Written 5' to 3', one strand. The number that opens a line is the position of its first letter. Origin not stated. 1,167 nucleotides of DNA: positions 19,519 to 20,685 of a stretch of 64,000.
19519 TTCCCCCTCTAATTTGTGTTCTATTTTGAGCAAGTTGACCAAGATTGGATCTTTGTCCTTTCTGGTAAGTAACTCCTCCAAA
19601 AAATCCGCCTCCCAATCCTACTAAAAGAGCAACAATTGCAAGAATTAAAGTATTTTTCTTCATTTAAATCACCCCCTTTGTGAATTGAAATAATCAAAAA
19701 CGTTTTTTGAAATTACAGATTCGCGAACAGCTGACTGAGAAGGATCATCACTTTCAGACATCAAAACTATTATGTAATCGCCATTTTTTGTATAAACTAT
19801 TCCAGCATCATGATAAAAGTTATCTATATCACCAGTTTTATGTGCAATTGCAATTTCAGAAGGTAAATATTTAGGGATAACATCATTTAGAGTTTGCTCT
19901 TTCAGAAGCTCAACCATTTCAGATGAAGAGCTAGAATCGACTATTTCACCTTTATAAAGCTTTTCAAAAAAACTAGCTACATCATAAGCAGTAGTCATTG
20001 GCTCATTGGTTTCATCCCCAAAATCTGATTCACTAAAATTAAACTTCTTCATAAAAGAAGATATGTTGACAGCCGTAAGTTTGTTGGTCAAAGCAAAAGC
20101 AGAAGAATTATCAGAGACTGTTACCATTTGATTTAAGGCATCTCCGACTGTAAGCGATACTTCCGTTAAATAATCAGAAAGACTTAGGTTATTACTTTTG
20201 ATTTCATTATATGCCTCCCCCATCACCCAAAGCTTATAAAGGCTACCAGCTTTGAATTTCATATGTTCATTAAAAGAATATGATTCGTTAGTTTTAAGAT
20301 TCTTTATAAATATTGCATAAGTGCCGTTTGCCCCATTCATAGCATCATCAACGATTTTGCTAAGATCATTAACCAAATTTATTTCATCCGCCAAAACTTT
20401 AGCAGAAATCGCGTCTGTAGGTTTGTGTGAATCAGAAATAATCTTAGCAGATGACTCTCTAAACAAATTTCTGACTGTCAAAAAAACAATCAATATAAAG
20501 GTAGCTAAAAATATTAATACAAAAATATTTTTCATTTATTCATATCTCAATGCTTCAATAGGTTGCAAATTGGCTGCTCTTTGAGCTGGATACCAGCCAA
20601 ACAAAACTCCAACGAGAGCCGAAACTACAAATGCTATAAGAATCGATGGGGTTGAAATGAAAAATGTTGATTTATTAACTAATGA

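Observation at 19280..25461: Two-component system coupled to a MacA/MacB-type ABC exporter and a class A beta-lactamase-like serine hydrolase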

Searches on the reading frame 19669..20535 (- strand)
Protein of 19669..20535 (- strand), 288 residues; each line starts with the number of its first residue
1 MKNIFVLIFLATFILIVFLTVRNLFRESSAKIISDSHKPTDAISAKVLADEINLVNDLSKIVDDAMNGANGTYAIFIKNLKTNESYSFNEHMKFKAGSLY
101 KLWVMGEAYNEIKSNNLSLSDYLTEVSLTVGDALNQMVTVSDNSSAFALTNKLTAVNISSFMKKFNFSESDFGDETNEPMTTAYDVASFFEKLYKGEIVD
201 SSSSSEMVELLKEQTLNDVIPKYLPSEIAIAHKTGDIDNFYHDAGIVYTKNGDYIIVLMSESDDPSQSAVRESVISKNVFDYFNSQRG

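Call 3: search_protein_families(library=pfam, proteins=[window:19669-20535:-], max_evalue=0.01)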
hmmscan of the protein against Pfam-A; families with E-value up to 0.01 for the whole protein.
window:19669-20535:- (288 aa): 1 family
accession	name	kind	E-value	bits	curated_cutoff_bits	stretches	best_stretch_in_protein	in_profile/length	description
PF13354.11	Beta-lactamase2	-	2.2e-39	135.4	22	1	75-259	2-213/214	Beta-lactamase enzyme family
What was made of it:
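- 19669..20535 (-): Membrane-anchored PBP-A-like serine hydrolase (class A beta-lactamase fold, no Glu166). It is a lineage-specific passenger in the slot between the permease and DUF5666, and carries a unique 22-aa deletion. Pfam Beta-lactamase2 2e-39 (call 3).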

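Call 4: search_protein_families(library=ncbifam, proteins=[window:19669-20535:-], max_evalue=0.01)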
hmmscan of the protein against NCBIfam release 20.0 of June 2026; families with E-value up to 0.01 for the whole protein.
window:19669-20535:- (288 aa): 2 families
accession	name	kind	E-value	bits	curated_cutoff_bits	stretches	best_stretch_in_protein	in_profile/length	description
NF033103.1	bla_class_A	equivalog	1.1e-15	57.5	200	1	125-276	83-247/257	class A beta-lactamase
NF012099.1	SubclassA2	equivalog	6.7e-11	41.8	320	1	125-285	90-272/275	class A beta-lactamase, subclass A2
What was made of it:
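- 19669..20535 (-): NCBIfam bla_class_A 57.5 against 200 bits (call 4).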

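Call 5: search_solved_structures(query=window:19669-20535:-, max_evalue=0.01, show_alignments=3)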
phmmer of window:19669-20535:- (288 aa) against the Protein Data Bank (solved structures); distinct sequences matched with E-value up to 0.01: 12.
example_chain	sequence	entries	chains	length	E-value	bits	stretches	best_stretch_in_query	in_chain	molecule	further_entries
2j9o_A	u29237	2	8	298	5e-10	42.6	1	135-282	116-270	TLL2115 PROTEIN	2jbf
2j7v_A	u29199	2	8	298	5.2e-10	42.6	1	135-282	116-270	TLL2115 PROTEIN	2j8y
4hes_A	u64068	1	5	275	5.7e-08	35.9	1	136-264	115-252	Beta-lactamase class A-like protein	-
6v4w_A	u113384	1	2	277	1.4e-05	28.1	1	190-277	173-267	Beta-lactamase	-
5gs8_A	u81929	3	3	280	2.1e-05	27.5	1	181-283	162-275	Beta-lactamase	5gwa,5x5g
6nvu_A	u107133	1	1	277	2.7e-05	27.1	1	180-283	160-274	Beta-lactamase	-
6nvt_A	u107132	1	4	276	2.9e-05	27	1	180-283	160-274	Beta-lactamase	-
6pq8_A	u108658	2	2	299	3.3e-05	26.8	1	180-283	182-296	Beta-lactamase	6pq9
4ewf_A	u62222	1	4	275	0.00015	24.7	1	126-262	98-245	Beta-lactamase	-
5tfq_A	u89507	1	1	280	0.001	21.9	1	111-285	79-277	Beta-lactamase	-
8eo7_A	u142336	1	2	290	0.0017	21.2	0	146-275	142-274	beta-lactamase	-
3cjm_A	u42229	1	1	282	0.0032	20.3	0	177-271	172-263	Putative beta-lactamase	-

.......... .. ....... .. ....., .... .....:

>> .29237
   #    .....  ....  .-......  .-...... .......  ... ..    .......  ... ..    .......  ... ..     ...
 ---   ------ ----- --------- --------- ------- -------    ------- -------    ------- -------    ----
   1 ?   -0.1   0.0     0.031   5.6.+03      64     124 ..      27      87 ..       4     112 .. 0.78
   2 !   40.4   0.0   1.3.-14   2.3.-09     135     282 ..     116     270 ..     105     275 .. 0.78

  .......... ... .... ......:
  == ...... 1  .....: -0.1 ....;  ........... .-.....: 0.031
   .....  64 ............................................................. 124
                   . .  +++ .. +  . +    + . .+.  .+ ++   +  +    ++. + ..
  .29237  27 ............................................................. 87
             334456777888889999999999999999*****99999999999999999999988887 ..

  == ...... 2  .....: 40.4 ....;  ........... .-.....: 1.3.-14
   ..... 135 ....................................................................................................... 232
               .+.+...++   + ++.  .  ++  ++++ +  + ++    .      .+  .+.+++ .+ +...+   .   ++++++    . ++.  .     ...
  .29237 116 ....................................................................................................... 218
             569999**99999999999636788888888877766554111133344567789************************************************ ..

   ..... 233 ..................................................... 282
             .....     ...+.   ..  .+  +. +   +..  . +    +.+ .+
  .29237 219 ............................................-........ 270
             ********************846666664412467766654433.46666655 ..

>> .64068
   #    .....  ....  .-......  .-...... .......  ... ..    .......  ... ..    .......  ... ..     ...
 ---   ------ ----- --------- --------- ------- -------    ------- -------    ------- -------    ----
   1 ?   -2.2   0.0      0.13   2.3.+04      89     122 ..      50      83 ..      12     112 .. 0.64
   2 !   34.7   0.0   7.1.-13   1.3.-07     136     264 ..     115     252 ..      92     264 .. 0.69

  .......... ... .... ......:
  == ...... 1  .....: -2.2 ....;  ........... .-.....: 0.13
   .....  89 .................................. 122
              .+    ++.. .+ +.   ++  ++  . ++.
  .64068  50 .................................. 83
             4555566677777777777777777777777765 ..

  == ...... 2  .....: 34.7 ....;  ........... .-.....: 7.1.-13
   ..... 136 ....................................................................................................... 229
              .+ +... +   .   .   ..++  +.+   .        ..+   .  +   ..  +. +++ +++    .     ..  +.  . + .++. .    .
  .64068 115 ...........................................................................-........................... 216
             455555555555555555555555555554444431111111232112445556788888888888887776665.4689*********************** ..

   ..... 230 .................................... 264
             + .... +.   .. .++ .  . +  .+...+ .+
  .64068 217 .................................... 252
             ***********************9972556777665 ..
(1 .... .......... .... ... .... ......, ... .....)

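Call 6: find_homologous_proteins(query=window:19669-20535:-)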
Query window:19669-20535:- (288 aa): 1712 proteins with E <= 0.001 among 3041 candidates; the best 120 are listed.
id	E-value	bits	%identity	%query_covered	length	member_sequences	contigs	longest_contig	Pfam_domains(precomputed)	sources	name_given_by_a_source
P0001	1.4e-178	610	100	100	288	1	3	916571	PF13354.13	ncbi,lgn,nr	ncbi:MAG: serine hydrolase [Candidatus Woesebacteria bacterium]|nr:MAG: serine hydrolase [Candidatus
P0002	3.4e-69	251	42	99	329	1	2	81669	PF13354.13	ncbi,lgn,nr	ncbi:MAG: serine hydrolase [Candidatus Levybacteria bacterium]|nr:serine hydrolase [Candidatus Levyb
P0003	1.2e-67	246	43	97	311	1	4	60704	PF13354.13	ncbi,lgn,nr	ncbi:class A beta-lactamase-related serine hydrolase [Patescibacteria group bacterium]|nr:class A be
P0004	2.2e-67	245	42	97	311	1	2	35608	PF13354.13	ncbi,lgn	-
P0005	2.8e-67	245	42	99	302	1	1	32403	PF13354.13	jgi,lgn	-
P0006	1.7e-66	242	42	94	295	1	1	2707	PF13354.13,PF00768.26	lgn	-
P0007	1.8e-66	242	45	96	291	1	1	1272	PF13354.13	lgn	-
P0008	4.2e-66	241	50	78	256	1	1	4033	PF13354.13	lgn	-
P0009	6.2e-66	241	48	80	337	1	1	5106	PF13354.13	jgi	jgi:beta-lactamase class A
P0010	6.4e-66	241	47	80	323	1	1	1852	PF13354.13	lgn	-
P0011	1.1e-65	240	46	87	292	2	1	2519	PF13354.13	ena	-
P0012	3.1e-65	238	42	99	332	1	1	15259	PF13354.13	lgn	-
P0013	3.3e-65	238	48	80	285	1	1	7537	PF13354.13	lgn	-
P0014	3.5e-65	238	44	98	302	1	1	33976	PF13354.13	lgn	-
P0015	4.5e-65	238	43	96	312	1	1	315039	PF13354.13,PF00768.26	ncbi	-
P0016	4.8e-65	238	43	99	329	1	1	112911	PF13354.13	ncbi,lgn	-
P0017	5.2e-65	238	42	98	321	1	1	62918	PF13354.13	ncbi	-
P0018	5.5e-65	238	46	80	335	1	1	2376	PF13354.13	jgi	jgi:beta-lactamase class A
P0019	5.6e-65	238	49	79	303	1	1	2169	PF13354.13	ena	-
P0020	7.9e-65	237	47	78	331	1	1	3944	PF13354.13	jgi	jgi:beta-lactamase class A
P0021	1.3e-64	236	46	80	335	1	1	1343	PF13354.13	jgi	jgi:beta-lactamase class A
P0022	1.5e-64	236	47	78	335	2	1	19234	PF13354.13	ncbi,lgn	-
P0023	1.5e-64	236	46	80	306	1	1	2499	PF13354.13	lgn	-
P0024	1.7e-64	236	42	99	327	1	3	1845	PF13354.13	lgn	-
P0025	1.7e-64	236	48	80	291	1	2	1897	PF13354.13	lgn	-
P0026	1.9e-64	236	42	99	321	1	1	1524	PF13354.13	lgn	-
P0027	1.9e-64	236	44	98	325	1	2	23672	PF13354.13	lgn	-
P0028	2.1e-64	236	40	96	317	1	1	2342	PF13354.13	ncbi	-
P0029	3.0e-64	235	45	90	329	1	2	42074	PF13354.13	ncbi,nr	ncbi:MAG TPA: serine hydrolase [Patescibacteria group bacterium]|nr:serine hydrolase [Patescibacteri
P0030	4.2e-64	235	43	95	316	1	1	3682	PF13354.13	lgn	-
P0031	4.8e-64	234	44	99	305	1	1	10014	PF13354.13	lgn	-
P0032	5.1e-64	234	47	80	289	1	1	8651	PF13354.13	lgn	-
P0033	6.0e-64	234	47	80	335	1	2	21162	PF13354.13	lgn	-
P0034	6.6e-64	234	43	97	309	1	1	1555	PF13354.13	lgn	-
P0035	7.0e-64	234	43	97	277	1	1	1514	PF13354.13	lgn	-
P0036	8.3e-64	234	41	99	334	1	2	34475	PF13354.13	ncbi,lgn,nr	ncbi:MAG TPA: serine hydrolase [Candidatus Saccharimonadales bacterium]|nr:serine hydrolase [Candida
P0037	9.7e-64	233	46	79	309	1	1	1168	PF13354.13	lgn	-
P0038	1.3e-63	233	47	83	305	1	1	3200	PF13354.13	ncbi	-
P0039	1.4e-63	233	45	83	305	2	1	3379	PF13354.13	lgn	-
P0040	1.6e-63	233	45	83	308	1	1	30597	PF13354.13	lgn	-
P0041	1.7e-63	233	43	92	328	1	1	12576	PF13354.13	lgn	-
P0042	2.4e-63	232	47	78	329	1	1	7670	PF13354.13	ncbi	ncbi:MAG TPA: serine hydrolase [Patescibacteria group bacterium]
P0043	2.7e-63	232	40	98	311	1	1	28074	PF13354.13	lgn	-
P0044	3.1e-63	232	47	80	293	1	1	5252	PF13354.13,PF00144.30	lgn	-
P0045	3.2e-63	232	40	100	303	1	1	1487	PF13354.13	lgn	-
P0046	3.4e-63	232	44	86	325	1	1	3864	PF13354.13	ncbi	-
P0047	3.8e-63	232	43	95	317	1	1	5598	PF13354.13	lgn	-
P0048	3.8e-63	232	42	96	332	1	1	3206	PF13354.13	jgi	jgi:beta-lactamase class A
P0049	3.8e-63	231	47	79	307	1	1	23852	PF13354.13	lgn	-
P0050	4.1e-63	231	45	80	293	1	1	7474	PF13354.13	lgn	-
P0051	4.2e-63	231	47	80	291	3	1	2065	PF13354.13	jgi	-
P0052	4.6e-63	231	47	79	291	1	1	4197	PF13354.13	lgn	-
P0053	5.2e-63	231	48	83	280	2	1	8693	PF13354.13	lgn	-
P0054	5.6e-63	231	40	95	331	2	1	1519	PF13354.13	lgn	-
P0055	6.0e-63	231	41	99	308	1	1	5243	PF13354.13,PF00768.26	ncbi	-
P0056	6.6e-63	231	47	80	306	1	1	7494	PF13354.13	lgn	-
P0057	7.5e-63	231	39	97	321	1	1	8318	PF13354.13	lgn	-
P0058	8.1e-63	230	46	82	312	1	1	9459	PF13354.13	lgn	-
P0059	8.4e-63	230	46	78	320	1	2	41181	PF13354.13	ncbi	-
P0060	8.7e-63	230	42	97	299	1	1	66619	PF13354.13,PF00144.30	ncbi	-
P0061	1.0e-62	230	46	79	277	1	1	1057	PF13354.13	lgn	-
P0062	1.3e-62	230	47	80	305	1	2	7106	PF13354.13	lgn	-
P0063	1.4e-62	230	44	86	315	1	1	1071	PF13354.13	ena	-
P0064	1.5e-62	230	38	98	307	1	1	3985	PF13354.13,PF00768.26,PF00144.30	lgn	-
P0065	1.5e-62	230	39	99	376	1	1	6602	PF13354.13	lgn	-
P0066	1.6e-62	229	42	97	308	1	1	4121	PF13354.13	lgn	-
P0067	1.6e-62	229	45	80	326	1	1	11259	PF13354.13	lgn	-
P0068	1.7e-62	229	42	98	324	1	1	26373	PF13354.13,PF00768.26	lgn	-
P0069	1.9e-62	229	46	80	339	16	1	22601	PF13354.13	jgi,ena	-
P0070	2.3e-62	229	47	79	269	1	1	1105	PF13354.13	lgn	-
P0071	2.4e-62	229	47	80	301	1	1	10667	PF13354.13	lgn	-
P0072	2.4e-62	229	45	80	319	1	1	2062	PF13354.13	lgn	-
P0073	2.7e-62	229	45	80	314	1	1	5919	PF13354.13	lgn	-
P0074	2.8e-62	229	46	79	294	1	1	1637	PF13354.13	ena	-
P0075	2.8e-62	229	46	80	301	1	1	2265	PF13354.13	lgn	-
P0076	3.0e-62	229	44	79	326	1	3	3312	PF13354.13,PF00144.30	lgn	-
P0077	3.0e-62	229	40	95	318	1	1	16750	PF13354.13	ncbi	-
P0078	3.2e-62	228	41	99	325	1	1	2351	PF13354.13,PF00144.30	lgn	-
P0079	3.3e-62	228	44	90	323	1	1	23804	PF13354.13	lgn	-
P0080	3.4e-62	228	43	97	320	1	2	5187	PF13354.13,PF00768.26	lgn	-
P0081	3.4e-62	228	45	79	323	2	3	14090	PF13354.13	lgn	-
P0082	3.5e-62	228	46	80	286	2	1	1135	PF13354.13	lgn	-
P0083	3.5e-62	228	42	97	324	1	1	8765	PF13354.13,PF00144.30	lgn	-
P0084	3.6e-62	228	42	98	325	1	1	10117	PF13354.13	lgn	-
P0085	3.7e-62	228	46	80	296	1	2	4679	PF13354.13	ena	-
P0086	3.7e-62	228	46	77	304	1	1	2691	PF13354.13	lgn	-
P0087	4.1e-62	228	46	80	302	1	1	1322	PF13354.13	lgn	-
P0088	4.3e-62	228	47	80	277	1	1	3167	PF13354.13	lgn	-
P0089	4.5e-62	228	41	94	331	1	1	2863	PF13354.13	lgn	-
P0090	4.5e-62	228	40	98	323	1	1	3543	PF13354.13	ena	-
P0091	4.8e-62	228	46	79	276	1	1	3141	PF13354.13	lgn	-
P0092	6.7e-62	227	40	99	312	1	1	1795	PF13354.13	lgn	-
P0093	6.8e-62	227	41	98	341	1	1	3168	PF13354.13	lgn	-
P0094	7.4e-62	227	42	93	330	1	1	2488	PF13354.13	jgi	jgi:beta-lactamase class A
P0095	9.1e-62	227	46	81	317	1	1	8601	PF13354.13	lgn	-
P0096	9.6e-62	227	45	80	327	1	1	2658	PF13354.13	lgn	-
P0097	1.0e-61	227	43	94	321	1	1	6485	PF13354.13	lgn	-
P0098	1.0e-61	227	44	79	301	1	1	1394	PF13354.13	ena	-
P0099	1.1e-61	227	42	99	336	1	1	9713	PF13354.13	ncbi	-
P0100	1.1e-61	227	45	94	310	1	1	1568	PF13354.13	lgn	-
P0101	1.1e-61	227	46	81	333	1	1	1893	PF13354.13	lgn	-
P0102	1.1e-61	227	47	79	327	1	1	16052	PF13354.13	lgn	-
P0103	1.1e-61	227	46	80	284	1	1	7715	PF13354.13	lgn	-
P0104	1.2e-61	227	44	79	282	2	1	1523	PF13354.13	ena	-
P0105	1.2e-61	227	43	84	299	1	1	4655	PF13354.13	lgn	-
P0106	1.2e-61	227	46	80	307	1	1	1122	PF13354.13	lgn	-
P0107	1.2e-61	227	47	80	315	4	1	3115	PF13354.13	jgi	-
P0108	1.3e-61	227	43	95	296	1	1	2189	PF13354.13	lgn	-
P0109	1.3e-61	226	46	79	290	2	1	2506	PF13354.13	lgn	-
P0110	1.4e-61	226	44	84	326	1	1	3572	PF13354.13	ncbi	-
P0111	1.5e-61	226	43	78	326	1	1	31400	PF13354.13,PF00768.26,PF00144.30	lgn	-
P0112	1.5e-61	226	47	74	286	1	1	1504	PF13354.13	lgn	-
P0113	1.5e-61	226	41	91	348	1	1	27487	PF13354.13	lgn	-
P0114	1.5e-61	226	41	98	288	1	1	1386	PF13354.13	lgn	-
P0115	1.6e-61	226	47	79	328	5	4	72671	PF13354.13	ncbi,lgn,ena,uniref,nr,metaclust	ncbi:hypothetical protein A3D77_07445 [Candidatus Gottesmanbacteria bacterium RIFCSPHIGHO2_02_FULL_3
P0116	1.7e-61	226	46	78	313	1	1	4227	PF13354.13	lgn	-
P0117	1.8e-61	226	47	79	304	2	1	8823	PF13354.13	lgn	-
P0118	1.8e-61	226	42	97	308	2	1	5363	PF13354.13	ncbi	-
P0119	1.8e-61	226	39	98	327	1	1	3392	PF13354.13,PF00144.30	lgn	-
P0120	1.9e-61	226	41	97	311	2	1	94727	PF13354.13,PF00144.30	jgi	jgi:beta-lactamase class A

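Call 9: find_related_loci(query=A1, collection=genome_contigs, flank=10000)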
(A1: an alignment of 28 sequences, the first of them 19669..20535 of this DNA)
Query A1 (288 aa) in genome_contigs; peptide patterns used: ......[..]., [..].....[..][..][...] (x = any residue, [..] = any of these).
598 stretches matched a pattern (row limit reached: there are more); 557 encode a relative of the query (tblastn E <= 1e-3); the best 80 are kept; 80 distinct loci.
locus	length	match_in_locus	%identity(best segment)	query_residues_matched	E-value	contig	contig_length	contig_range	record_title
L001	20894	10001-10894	43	7-284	6e-76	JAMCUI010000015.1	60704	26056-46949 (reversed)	MAG: Patescibacteria group bacterium isolate FK_Sedi_A_Bin.134 NODE_825_length_60704_cov_11.1201, whole genome shotgun s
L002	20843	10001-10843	45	26-285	1e-71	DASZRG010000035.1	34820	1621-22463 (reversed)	MAG TPA_asm: Patescibacteria group bacterium isolate SMAG_U6018 k141_504838, whole genome shotgun sequence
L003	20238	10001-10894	42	7-284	1e-71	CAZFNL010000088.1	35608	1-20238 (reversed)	MAG TPA_asm: uncultured Gammaproteobacteria bacterium isolate SRP271791_co1_7 genome assembly, contig: k141_362873, whol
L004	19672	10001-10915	42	2-283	2e-71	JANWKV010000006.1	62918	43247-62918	MAG: Candidatus Microgenomates bacterium isolate CRAIB_MAG102 c_000000003564, whole genome shotgun sequence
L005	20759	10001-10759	46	56-286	1e-70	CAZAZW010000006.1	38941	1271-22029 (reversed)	MAG TPA_asm: uncultured Gammaproteobacteria bacterium isolate SRP090828_co2_161 genome assembly, contig: NODE_353_length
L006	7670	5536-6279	47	58-283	3e-70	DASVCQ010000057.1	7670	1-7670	MAG TPA_asm: Patescibacteria group bacterium isolate SMAG_U2010 k141_839538, whole genome shotgun sequence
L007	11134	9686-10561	43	5-283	2e-68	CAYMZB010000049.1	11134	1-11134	MAG TPA_asm: uncultured Gammaproteobacteria bacterium isolate binchicken_co203_489 genome assembly, contig: k141_326781,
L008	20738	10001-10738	45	58-284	1e-67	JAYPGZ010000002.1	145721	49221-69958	MAG: Candidatus Roizmanbacteria bacterium isolate 139578_S179_concoct_bins.tsv.227 NODE_49_length_145721_cov_7.013092, w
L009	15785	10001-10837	44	21-283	9e-68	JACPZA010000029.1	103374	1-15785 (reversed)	MAG: Candidatus Daviesbacteria bacterium isolate NC_groundwater_877_Pr1_S2p5_34_16 Montesol18_S2p5_coassembly_scaffold_7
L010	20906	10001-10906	38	1-287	2e-67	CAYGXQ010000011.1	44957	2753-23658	MAG TPA_asm: uncultured Gammaproteobacteria bacterium isolate ERP119294_co1_458 genome assembly, contig: NODE_846_length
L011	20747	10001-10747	44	58-287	1e-66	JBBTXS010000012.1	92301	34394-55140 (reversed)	MAG: Patescibacteria group bacterium isolate H51-bin091_1 H51_bin091_1_000000000012, whole genome shotgun sequence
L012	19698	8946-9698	45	58-286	5e-66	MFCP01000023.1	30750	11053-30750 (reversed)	MAG: Candidatus Daviesbacteria bacterium RIFCSPHIGHO2_01_FULL_40_11 rifcsphigho2_01_scaffold_3209, whole genome shotgun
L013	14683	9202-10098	41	7-283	6e-66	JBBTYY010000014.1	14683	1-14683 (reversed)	MAG: Patescibacteria group bacterium isolate H52-bin050_1 H52_bin050_1_000000000014, whole genome shotgun sequence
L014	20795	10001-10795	43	42-286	4e-66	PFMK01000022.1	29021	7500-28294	MAG: Candidatus Gottesmanbacteria bacterium CG_4_10_14_0_8_um_filter_37_24 CG_4_10_14_0.8_um_filter_scaffold_1975_c, who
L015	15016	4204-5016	41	38-286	1e-65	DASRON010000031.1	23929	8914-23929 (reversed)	MAG TPA_asm: Patescibacteria group bacterium isolate SMAG_U10269 k141_42007, whole genome shotgun sequence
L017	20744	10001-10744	44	58-283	2e-65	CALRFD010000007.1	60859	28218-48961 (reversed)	MAG: Patescibacteria group bacterium isolate Ike-100m-12 genome assembly, contig: Ike-100-c162, whole genome shotgun seq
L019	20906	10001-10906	39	13-286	8e-65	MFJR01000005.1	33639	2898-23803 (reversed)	MAG: Candidatus Gottesmanbacteria bacterium RIFCSPLOWO2_01_FULL_39_12b rifcsplowo2_01_scaffold_1707, whole genome shotgu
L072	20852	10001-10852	36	20-284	3e-59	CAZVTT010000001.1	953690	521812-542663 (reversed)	MAG TPA_asm: uncultured Gammaproteobacteria bacterium isolate SRP292972_co1_32 genome assembly, contig: NODE_3_length_95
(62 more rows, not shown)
